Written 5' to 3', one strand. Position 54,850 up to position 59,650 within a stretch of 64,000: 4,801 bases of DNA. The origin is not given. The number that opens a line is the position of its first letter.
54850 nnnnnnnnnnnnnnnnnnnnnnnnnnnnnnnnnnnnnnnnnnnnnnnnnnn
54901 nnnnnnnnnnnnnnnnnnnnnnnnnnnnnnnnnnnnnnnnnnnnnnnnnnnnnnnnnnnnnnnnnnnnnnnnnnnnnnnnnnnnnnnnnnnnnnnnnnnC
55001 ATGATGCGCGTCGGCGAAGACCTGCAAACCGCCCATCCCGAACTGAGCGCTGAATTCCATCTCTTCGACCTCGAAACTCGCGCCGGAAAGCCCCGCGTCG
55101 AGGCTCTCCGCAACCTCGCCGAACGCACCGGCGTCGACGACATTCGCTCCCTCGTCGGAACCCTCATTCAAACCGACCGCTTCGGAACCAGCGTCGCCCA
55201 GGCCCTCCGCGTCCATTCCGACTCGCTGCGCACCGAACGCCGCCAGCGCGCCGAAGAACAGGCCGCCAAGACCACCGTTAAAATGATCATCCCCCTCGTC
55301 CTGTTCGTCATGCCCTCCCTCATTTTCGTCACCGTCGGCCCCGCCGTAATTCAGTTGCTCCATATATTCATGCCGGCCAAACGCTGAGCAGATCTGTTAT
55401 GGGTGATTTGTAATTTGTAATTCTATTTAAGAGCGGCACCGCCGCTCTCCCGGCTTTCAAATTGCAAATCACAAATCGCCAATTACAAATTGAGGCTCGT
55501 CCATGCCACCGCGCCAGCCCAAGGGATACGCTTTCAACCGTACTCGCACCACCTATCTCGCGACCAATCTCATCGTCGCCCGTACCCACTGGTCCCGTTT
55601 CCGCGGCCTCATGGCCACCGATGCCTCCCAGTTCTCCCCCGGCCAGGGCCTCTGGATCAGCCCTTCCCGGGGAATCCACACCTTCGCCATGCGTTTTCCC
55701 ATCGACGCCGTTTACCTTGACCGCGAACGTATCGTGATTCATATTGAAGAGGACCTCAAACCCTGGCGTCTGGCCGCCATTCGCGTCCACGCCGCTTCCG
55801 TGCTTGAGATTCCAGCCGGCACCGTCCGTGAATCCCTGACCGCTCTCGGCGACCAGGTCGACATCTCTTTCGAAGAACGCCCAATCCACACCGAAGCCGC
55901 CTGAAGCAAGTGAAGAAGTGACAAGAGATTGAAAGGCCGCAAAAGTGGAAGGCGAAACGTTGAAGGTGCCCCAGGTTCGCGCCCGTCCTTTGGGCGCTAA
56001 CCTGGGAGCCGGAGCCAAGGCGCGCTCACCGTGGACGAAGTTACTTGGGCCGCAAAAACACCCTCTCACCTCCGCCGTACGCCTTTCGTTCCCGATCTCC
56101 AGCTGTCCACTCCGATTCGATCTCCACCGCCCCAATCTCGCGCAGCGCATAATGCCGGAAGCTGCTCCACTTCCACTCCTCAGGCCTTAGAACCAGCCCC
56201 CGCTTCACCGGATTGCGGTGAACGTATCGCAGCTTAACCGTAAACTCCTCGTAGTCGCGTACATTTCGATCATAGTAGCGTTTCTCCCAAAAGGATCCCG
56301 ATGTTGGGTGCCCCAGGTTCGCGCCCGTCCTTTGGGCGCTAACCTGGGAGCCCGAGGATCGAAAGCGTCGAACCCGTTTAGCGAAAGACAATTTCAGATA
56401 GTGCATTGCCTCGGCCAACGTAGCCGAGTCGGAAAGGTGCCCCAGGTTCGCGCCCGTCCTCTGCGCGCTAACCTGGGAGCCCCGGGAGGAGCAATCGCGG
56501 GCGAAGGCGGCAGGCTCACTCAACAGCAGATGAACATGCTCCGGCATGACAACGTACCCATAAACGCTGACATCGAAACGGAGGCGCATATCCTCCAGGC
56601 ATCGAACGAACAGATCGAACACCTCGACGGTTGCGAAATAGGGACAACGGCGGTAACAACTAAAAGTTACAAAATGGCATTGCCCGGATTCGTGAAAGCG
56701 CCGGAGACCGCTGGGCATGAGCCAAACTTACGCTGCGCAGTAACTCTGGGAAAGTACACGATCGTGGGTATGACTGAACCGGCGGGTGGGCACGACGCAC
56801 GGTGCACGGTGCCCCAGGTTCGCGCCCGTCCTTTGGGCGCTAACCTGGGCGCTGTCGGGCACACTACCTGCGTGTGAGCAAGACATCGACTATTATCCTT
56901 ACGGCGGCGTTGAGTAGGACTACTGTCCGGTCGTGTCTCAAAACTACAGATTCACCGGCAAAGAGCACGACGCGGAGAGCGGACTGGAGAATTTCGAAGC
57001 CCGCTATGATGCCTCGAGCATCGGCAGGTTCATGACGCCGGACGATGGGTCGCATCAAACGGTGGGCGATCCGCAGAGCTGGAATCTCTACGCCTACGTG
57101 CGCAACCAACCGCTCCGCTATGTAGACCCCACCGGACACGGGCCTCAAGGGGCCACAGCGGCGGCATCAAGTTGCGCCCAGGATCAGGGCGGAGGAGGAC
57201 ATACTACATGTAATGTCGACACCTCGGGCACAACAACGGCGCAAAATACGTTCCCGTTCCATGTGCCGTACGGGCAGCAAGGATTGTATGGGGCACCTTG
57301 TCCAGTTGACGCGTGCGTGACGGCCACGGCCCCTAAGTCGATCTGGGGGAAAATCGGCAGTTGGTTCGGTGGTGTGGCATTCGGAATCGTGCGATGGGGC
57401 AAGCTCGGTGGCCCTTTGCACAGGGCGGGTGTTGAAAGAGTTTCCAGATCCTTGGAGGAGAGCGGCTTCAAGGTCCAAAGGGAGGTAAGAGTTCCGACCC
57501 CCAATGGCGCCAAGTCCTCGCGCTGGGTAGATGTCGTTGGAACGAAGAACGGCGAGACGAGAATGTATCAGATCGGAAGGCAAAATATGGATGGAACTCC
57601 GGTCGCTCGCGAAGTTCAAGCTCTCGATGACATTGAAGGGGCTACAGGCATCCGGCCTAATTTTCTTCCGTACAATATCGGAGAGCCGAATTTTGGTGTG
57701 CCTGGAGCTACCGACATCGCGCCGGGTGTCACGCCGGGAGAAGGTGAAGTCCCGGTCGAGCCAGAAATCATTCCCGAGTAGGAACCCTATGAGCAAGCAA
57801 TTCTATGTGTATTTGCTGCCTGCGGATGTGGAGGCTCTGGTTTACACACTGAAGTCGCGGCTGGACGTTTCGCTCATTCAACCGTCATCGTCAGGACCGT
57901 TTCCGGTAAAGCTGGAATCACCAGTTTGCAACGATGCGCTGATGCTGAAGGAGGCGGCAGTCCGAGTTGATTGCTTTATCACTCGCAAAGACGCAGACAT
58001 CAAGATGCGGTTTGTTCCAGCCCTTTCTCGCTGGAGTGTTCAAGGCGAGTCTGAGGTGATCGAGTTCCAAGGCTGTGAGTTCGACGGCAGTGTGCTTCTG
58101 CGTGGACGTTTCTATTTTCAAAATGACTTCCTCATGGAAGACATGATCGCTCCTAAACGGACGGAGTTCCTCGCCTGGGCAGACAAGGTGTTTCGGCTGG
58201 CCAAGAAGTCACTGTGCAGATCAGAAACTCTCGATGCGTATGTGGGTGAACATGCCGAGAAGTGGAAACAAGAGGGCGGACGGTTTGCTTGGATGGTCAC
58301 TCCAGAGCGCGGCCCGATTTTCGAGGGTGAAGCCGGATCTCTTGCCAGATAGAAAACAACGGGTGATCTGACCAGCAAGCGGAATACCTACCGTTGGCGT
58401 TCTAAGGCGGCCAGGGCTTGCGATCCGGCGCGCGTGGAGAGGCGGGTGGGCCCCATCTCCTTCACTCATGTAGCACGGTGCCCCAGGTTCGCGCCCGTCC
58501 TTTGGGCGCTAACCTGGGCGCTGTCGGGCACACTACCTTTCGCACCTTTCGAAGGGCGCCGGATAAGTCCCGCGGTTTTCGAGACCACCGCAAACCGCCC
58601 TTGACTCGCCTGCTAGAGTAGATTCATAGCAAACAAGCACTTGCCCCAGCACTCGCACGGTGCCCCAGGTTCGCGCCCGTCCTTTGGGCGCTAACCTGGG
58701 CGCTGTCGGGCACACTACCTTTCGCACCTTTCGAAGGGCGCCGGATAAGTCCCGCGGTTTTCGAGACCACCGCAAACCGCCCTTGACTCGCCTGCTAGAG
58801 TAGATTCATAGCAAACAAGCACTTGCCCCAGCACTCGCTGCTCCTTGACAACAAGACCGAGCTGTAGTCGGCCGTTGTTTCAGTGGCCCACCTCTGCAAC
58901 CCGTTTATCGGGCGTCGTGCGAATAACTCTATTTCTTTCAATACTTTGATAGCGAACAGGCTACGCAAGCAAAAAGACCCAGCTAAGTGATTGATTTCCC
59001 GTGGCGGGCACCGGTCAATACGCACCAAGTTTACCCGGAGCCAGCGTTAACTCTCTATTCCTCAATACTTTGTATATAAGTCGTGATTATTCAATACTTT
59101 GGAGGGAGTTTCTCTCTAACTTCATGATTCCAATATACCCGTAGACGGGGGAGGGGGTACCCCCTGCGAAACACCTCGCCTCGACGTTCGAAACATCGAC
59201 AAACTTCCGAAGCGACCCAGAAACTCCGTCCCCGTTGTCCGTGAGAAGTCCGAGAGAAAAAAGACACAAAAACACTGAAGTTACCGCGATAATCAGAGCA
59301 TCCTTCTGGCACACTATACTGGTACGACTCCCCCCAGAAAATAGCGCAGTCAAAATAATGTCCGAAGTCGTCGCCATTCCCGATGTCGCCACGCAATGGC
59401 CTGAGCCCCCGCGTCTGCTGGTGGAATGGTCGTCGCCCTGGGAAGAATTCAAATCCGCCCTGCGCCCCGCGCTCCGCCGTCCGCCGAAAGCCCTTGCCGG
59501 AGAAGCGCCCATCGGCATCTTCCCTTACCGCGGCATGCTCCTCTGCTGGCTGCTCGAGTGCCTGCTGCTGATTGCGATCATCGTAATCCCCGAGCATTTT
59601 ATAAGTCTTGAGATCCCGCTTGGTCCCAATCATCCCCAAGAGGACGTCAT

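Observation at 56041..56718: RAYT transposase gene carrying two in-frame copies of its own REP hairpin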

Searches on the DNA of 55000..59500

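Call 48: search_rna_families(source=window, start=55000, end=59500, threshold=evalue, max_evalue=1)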
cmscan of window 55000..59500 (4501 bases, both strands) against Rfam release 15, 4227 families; matches with E-value up to 1: 1.
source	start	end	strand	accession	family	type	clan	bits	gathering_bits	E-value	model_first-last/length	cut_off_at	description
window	56297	56363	+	RF03960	mir-6644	Gene; miRNA;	-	20.4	82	0.98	1-67/67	no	mir-6644 microRNA precursor family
